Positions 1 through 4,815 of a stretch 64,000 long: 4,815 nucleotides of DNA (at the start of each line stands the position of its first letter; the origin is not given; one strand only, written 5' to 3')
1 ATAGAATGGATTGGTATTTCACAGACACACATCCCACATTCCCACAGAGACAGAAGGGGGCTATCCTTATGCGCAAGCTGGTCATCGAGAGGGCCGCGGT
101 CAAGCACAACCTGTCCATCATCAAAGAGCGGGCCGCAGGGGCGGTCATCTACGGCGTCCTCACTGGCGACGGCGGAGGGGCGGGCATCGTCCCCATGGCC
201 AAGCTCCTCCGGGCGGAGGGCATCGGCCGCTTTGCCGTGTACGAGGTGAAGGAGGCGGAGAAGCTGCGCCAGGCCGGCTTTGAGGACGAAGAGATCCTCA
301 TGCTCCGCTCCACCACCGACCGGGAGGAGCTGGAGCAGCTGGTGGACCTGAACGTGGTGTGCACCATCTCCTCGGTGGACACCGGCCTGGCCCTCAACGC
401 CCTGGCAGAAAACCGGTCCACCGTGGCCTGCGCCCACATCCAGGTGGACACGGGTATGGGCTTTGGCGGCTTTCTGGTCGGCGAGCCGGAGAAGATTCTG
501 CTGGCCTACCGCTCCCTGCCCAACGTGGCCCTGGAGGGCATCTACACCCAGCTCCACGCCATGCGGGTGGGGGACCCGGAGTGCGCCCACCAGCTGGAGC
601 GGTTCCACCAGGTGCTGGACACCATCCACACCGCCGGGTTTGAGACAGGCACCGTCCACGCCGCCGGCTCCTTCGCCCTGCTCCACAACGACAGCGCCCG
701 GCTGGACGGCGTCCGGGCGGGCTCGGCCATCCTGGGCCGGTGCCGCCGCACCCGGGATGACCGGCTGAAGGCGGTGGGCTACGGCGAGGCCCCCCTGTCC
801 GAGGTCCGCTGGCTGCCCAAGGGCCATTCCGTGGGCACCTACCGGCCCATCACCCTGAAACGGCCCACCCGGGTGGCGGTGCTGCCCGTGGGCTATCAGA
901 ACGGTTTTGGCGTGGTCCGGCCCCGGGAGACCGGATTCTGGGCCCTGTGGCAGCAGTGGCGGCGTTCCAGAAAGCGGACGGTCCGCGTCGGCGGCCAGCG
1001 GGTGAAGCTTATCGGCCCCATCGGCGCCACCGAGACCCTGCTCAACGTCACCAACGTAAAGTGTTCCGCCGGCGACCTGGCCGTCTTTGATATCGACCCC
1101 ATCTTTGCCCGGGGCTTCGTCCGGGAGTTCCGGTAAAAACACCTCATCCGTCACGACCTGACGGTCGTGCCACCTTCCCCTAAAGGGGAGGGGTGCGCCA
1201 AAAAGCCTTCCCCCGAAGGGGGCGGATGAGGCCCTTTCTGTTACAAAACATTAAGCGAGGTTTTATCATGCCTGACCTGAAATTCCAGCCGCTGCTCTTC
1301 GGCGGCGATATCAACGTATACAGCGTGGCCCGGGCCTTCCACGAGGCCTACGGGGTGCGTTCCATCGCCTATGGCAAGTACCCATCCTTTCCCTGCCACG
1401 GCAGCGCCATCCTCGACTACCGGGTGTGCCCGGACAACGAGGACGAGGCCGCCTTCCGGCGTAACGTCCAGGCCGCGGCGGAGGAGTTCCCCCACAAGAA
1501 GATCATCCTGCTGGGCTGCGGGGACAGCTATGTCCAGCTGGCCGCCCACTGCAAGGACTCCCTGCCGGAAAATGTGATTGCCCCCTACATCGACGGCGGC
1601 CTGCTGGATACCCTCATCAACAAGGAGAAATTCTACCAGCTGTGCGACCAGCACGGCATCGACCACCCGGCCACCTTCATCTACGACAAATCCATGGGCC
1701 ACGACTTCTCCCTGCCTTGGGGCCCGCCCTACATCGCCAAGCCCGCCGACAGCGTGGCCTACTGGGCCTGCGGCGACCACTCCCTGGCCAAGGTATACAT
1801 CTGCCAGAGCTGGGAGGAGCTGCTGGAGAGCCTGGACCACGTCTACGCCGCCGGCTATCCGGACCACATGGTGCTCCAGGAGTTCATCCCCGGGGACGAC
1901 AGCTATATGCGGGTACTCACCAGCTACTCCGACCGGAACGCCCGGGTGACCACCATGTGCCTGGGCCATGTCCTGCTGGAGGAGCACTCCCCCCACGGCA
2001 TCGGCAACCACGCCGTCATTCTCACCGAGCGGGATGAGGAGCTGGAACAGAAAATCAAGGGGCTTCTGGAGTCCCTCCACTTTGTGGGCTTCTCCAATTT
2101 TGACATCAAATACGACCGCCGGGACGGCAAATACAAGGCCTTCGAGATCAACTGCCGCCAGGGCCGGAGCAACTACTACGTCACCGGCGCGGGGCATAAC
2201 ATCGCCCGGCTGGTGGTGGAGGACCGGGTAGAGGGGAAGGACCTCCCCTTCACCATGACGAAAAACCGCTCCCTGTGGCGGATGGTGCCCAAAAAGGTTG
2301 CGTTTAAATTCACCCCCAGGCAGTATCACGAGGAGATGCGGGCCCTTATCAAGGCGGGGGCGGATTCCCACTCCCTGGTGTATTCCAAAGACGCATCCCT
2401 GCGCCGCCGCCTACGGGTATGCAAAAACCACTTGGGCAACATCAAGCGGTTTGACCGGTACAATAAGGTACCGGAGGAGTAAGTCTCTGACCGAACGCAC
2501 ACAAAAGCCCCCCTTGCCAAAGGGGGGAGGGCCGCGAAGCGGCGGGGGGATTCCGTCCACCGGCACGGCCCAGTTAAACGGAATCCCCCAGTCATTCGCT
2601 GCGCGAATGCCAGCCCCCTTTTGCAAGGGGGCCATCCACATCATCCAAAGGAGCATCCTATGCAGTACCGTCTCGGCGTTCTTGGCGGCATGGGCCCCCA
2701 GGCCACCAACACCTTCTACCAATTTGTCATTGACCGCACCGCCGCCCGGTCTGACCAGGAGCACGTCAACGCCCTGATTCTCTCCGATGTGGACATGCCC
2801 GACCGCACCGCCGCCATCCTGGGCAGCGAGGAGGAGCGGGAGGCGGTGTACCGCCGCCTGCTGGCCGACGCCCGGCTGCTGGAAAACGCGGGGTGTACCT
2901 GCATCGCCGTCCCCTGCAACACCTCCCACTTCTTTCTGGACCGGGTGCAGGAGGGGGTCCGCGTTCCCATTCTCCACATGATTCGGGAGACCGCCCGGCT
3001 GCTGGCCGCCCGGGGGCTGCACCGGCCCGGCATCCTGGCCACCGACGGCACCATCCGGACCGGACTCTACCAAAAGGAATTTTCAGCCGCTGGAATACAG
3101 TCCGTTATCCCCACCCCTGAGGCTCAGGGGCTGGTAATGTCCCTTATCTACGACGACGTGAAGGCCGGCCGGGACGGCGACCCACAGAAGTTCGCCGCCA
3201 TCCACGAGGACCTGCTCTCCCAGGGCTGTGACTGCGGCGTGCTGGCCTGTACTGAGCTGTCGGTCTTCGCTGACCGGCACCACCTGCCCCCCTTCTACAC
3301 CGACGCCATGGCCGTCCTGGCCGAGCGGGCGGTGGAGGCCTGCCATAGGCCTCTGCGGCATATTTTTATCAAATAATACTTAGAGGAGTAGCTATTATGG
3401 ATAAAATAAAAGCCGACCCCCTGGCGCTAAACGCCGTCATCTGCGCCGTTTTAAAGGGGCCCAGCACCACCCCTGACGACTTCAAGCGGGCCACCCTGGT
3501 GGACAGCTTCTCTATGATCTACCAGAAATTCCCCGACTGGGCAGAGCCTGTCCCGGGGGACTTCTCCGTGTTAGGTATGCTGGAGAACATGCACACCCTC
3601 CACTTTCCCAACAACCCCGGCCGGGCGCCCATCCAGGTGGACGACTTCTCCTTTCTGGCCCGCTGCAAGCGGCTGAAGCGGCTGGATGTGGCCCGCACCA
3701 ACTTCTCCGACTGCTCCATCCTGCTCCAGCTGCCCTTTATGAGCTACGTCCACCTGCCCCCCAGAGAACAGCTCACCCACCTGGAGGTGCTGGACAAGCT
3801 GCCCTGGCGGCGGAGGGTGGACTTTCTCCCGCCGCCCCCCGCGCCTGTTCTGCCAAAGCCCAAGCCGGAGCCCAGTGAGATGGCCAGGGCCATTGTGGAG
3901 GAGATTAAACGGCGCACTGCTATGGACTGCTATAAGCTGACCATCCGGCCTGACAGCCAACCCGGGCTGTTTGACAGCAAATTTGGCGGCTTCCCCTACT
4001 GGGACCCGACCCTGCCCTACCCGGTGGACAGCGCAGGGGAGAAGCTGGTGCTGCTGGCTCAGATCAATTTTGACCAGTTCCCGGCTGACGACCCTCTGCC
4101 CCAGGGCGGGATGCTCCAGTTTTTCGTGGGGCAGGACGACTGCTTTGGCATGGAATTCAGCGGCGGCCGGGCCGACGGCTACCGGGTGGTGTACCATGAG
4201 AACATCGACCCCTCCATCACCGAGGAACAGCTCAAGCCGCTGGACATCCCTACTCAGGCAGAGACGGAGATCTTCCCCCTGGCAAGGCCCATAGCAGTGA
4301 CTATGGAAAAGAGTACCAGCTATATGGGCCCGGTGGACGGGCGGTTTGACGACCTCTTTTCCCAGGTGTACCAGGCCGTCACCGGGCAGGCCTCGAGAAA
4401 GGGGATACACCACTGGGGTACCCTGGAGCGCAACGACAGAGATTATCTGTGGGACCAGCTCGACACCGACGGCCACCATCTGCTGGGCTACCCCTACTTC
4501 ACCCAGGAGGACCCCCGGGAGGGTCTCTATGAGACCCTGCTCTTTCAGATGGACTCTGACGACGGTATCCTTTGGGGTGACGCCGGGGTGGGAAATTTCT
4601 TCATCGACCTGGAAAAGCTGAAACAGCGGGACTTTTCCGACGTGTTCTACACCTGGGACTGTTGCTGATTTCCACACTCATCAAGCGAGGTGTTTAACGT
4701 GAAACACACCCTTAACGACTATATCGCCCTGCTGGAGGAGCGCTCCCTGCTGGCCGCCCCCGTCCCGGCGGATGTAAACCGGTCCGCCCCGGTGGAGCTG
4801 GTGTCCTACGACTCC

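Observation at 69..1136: Alr-fold pseudo-enzyme heading a D-Asp peptidoglycan operon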

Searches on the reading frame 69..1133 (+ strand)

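Call 4: search_protein_families(library=pfam, proteins=[window:69-1133:+], max_evalue=0.01)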
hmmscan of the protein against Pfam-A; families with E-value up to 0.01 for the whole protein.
window:69-1133:+ (355 aa): 2 families
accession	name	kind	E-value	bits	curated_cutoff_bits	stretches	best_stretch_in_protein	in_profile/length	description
PF01168.26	Ala_racemase_N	-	9.8e-42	143.6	24.1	1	6-223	1-217/220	Alanine racemase, N-terminal domain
PF00842.27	Ala_racemase_C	-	3.1e-09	36.9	25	1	241-337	6-88/127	Alanine racemase, C-terminal domain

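Call 5: search_protein_families(library=ncbifam, proteins=[window:69-1133:+], max_evalue=0.01)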
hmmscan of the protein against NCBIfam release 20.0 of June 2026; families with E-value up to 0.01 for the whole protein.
window:69-1133:+ (355 aa): 9 families
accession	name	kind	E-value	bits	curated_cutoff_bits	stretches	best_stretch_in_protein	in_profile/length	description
NF033131.1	vanT-G-Cterm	exception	6.2e-36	124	460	1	6-339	7-330/368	serine racemase VanT catalytic subunit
TIGR00492.1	alr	equivalog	9.6e-36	123.4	168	1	5-280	6-286/369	alanine racemase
NF008897.0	PRK11930.1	equivalog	9.5e-32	109.9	804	1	4-339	462-785/822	bifunctional UDP-N-acetylmuramoyl-tripeptide:D-alanyl-D-alanine ligase/alanine racemase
NF033132.1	vanT-CELN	equivalog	4.3e-23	81.6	900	1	6-280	344-620/697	membrane-bound serine racemase VanT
NF009879.0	PRK13340.1-4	subfamily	8.7e-21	74.2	434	1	5-332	45-358/406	alanine racemase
NF000791.0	PRK00053.2-2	equivalog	8.9e-19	67.9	218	1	1-281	1-273/340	alanine racemase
NF002970.2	PRK03646.1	exception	4.1e-16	59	600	1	6-288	9-284/356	catabolic alanine racemase DadX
NF000792.0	PRK00053.2-3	equivalog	8.4e-14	51.5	384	1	4-281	6-278/360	alanine racemase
NF033133.1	vanT-L-cat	exception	1.9e-10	40.5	750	1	11-225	17-228/366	serine racemase VanT-L catalytic subunit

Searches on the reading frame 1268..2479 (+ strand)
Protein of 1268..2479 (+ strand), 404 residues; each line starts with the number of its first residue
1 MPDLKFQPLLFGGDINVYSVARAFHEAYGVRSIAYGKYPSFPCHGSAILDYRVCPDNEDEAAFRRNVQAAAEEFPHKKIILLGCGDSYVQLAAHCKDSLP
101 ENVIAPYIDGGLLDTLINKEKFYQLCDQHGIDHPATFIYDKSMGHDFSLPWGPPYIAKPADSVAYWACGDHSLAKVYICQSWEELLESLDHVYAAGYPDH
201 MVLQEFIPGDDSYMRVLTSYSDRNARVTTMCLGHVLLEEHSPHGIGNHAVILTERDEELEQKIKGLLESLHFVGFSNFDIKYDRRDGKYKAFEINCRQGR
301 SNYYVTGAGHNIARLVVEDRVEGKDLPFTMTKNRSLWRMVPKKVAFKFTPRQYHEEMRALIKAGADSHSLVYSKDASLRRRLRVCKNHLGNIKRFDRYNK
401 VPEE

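Call 4: search_protein_families(library=pfam, proteins=[window:1268-2479:+], max_evalue=0.01)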
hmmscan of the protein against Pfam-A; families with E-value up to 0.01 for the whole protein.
window:1268-2479:+ (404 aa): 1 family
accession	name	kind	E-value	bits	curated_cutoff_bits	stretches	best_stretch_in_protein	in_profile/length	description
PF02655.19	ATP-grasp_3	-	0.002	18.7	23.2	1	118-297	3-156/160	ATP-grasp domain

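Call 5: search_protein_families(library=ncbifam, proteins=[window:1268-2479:+], max_evalue=0.01)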
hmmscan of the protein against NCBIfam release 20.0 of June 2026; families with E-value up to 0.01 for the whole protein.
window:1268-2479:+ (404 aa): 3 families
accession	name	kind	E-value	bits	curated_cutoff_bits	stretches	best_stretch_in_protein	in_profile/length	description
NF009402.0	PRK12767.1-1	equivalog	2.6e-05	23.2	218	1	78-339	75-317/329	carbamoyl phosphate synthase-like protein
NF009406.0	PRK12767.1-5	equivalog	6.7e-05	22.1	271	1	89-318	83-291/327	carbamoyl phosphate synthase-like protein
NF053643.1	Ddl_archaea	equivalog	0.0059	15.6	500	1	176-315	155-288/367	putative pseudomurein biosynthesis ATP-grasp protein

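Call 48: search_solved_structures(query=window:1268-2479:+, max_evalue=0.01)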
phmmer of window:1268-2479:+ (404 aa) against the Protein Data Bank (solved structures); distinct sequences matched with E-value up to 0.01: 0.

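Call 105: predict_structure(alignment_id=A5)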
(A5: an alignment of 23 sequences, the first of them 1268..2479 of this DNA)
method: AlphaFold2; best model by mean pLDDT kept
length: 404 residues; sequences in the alignment: 23
mean_pLDDT: 85.9   pTM: 0.84
mean pLDDT of the five models: 85.9, 84.7, 80.5, 79.7, 76.1
residues with pLDDT >= 90: 177; 70-90: 189; 50-70: 29; < 50: 9
segments of 3 or more residues with pLDDT < 50: 243-245, 305-307
pLDDT, mean of each block of 10 residues (from residue 1): 86 85 91 91 86 92 97 97 86 92 91 85 91 90 92 87 62 82 95 88 81 80 94 83 60 90 95 89 87 73 55 90 93 87 91 94 87 77 83 84 76
secondary structure, 60 per line:
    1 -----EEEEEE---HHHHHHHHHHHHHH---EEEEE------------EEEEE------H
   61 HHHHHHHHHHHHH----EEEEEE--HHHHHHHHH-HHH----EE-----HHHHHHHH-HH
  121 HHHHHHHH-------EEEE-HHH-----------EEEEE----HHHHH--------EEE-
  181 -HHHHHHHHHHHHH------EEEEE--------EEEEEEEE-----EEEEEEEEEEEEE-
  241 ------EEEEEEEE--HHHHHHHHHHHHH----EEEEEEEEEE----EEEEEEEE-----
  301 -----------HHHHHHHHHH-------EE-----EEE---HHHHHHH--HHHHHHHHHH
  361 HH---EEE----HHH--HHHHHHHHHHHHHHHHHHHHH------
elements in order: E6-11 H15-28 E32-36 E49-53 H60-73 E78-83 H86-94 H110-117 H119-128 E136-139 E155-159 H164-168 E177-179 H182-194 E201-205 E214-221 E227-239 E247-254 H257-269 E274-283 E288-295 H312-321 E336-338 H342-348 H351-362 E366-368 H378-398

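Call 108: fold_search(model_id=the predicted structure, library=pdb)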
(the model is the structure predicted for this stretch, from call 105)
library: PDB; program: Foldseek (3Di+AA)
matches with E <= 10: 1396; with E <= 0.001: 516
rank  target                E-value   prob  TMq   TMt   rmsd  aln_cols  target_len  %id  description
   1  3vot_B                2.5e-15  1.00  0.55  0.56   5.1       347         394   18  Crystal structure of L-amino acid ligase from Bacillus licheniformis (released 2012-11-07)
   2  3vot_A                4.6e-15  1.00  0.54  0.54   5.0       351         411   17  Crystal structure of L-amino acid ligase from Bacillus licheniformis (released 2012-11-07)
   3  4ffl                  1.0e-14  1.00  0.53  0.60   4.8       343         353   14  PylC in complex with L-lysine (released 2012-09-19)
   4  4ffr                  1.6e-14  1.00  0.53  0.61   4.9       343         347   14  SeMet-labeled PylC (remote) (released 2012-09-19)
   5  7kc7_A                4.9e-14  1.00  0.60  0.54   4.6       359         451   13  Biotin Carboxylase domain of Thermophilic 2-Oxoglutarate Carboxylase bound to ADP without Magnesium with disordered ph (released 2021-01-27)
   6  7kct_A                5.2e-14  1.00  0.61  0.55   4.6       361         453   14  Crystal Structure of the Hydrogenobacter thermophilus 2-Oxoglutarate Carboxylase (OGC) Biotin Carboxylase (BC) Domain  (released 2021-01-27)
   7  2vpq_A                6.2e-14  1.00  0.62  0.56   4.2       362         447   12  Crystal structure of biotin carboxylase from S. aureus complexed with AMPPNP (released 2008-09-09)
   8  1a9x_A                7.9e-14  1.00  0.54  0.23   5.6       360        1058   15  CARBAMOYL PHOSPHATE SYNTHETASE: CAUGHT IN THE ACT OF GLUTAMINE HYDROLYSIS (released 1998-10-21)
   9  1ulz                  8.4e-14  1.00  0.51  0.47   6.9       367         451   13  Crystal structure of the biotin carboxylase subunit of pyruvate carboxylase (released 2004-03-09)
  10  2pn1                  9.0e-14  1.00  0.58  0.74   3.7       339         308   15  Crystal structure of carbamoylphosphate synthase large subunit (split gene in MJ) (ZP_00538348.1) from Exiguobacterium s (released 2007-05-08)
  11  4ffm                  9.0e-14  1.00  0.52  0.60   4.6       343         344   13  PylC in complex with L-lysine-Ne-D-ornithine (cocrystallized with L-lysine-Ne-D-ornithine) (released 2012-09-19)
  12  1jdb_K                1.0e-13  1.00  0.55  0.24   5.7       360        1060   16  CARBAMOYL PHOSPHATE SYNTHETASE FROM ESCHERICHIA COLI (released 1998-06-17)
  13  4mam_A                1.1e-13  1.00  0.56  0.60   4.9       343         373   15  The crystal structure of phosphoribosylaminoimidazole carboxylase ATPase subunit of Francisella tularensis subsp. tula (released 2013-08-28)
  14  3ouz_A                1.1e-13  1.00  0.59  0.54   4.9       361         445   13  Crystal Structure of Biotin Carboxylase-ADP complex from Campylobacter jejuni (released 2010-10-13)
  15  3q2o_A                1.2e-13  1.00  0.55  0.59   4.9       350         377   14  Crystal Structure of purK: N5-carboxyaminoimidazole ribonucleotide synthetase (released 2011-10-26)
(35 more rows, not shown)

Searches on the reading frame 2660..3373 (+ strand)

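Call 4: search_protein_families(library=pfam, proteins=[window:2660-3373:+], max_evalue=0.01)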
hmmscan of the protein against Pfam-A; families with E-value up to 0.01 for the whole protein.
window:2660-3373:+ (238 aa): 1 family
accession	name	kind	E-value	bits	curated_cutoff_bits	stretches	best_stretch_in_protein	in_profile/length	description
PF01177.27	Asp_Glu_race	-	9.9e-40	137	31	1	8-222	1-209/211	Asp/Glu/Hydantoin racemase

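Call 5: search_protein_families(library=ncbifam, proteins=[window:2660-3373:+], max_evalue=0.01)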
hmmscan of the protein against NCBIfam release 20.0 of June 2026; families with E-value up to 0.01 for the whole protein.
window:2660-3373:+ (238 aa): 5 families
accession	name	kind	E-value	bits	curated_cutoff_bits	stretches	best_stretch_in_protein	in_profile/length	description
TIGR00035.1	asp_race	subfamily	6.6e-61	205.9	93.1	1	4-227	4-226/236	amino acid racemase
NF052483.1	racemase_CuyB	equivalog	3.4e-58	197.2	190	1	5-228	1-225/225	cysteate racemase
NF007569.0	PRK10200.1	equivalog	3e-19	69.7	417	1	5-226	4-226/230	aspartate/glutamate racemase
NF005679.0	PRK07475.1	subfamily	0.00073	19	231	1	58-204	59-212/246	hypothetical protein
NF002035.0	PRK00865.1-3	equivalog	0.0027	17.3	328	1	75-144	62-133/267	glutamate racemase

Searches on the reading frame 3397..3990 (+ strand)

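Call 79: search_protein_families(library=pfam, proteins=[window:3397-3990:+], max_evalue=1)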
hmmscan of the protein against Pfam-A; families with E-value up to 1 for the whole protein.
window:3397-3990:+ (198 aa): 1 family
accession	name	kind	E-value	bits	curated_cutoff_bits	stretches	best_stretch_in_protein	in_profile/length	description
PF12799.13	LRR_4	-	0.019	15.7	27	0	66-105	4-38/44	Leucine Rich repeats (2 copies)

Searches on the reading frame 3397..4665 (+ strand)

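Call 4: search_protein_families(library=pfam, proteins=[window:3397-4665:+], max_evalue=0.01)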
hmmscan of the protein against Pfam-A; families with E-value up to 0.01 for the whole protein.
window:3397-4665:+ (423 aa): 1 family
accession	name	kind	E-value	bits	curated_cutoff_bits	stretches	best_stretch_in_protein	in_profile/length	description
PF09234.15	DUF1963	-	2.4e-55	188.7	23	1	194-422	1-216/216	Domain of unknown function (DUF1963)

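Call 5: search_protein_families(library=ncbifam, proteins=[window:3397-4665:+], max_evalue=0.01)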
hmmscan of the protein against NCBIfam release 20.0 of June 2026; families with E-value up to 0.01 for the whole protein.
window:3397-4665:+ (423 aa): 0 families
